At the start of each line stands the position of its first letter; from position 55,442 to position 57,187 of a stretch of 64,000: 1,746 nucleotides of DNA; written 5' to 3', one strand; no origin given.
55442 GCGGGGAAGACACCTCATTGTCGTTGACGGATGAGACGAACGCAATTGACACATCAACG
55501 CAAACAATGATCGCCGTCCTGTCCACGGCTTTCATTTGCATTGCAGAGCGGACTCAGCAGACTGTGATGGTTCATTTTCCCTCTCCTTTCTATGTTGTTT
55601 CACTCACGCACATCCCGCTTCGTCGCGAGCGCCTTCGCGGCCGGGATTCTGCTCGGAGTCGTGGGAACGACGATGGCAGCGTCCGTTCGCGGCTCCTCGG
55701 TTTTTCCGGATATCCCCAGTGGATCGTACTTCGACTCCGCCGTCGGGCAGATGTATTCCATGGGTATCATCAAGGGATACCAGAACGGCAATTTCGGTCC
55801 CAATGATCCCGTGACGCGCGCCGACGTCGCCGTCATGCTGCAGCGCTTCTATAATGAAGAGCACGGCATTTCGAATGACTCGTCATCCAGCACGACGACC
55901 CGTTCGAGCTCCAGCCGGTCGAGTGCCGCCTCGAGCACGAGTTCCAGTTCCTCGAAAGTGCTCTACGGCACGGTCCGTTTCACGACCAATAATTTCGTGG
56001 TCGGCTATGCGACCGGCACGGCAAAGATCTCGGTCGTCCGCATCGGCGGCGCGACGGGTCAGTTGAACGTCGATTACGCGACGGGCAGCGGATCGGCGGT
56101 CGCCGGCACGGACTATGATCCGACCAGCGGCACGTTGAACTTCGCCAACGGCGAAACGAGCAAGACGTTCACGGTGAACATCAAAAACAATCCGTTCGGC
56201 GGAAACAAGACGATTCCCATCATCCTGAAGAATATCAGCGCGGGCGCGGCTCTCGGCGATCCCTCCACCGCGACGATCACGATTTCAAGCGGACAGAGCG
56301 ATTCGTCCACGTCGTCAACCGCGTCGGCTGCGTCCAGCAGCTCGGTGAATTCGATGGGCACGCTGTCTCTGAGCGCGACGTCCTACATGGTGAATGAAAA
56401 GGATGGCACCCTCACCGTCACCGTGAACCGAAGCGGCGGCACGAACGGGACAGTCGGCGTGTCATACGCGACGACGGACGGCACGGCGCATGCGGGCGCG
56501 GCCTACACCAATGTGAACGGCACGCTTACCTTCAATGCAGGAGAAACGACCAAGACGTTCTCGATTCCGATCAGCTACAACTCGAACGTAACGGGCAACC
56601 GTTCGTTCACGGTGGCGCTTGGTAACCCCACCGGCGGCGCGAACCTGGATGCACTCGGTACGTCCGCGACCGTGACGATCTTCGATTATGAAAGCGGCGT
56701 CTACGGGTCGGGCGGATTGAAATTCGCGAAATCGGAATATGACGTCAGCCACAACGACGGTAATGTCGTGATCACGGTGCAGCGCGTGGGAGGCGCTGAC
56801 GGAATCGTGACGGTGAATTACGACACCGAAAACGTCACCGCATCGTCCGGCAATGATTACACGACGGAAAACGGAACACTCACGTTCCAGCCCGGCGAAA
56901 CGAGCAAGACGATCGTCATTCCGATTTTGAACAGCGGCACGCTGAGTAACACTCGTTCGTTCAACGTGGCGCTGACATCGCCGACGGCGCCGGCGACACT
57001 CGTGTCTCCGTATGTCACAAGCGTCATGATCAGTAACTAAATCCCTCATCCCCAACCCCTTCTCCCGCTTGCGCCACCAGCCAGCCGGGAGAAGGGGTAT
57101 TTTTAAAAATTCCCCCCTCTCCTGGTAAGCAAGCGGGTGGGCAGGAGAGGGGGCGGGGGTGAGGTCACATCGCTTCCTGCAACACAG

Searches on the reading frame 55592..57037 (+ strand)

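Call 69: search_protein_families(library=pfam, proteins=[window:55592-57037:+], max_evalue=0.001)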
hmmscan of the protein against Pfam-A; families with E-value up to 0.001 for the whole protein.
window:55592-57037:+ (482 aa): 2 families
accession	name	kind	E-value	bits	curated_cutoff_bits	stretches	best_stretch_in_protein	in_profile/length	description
PF03160.20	Calx-beta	-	2.7e-68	227.9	27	3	254-365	4-117/119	Calx-beta domain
PF00395.25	SLH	-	1.3e-13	51.1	20.8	1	38-80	2-44/44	S-layer homology domain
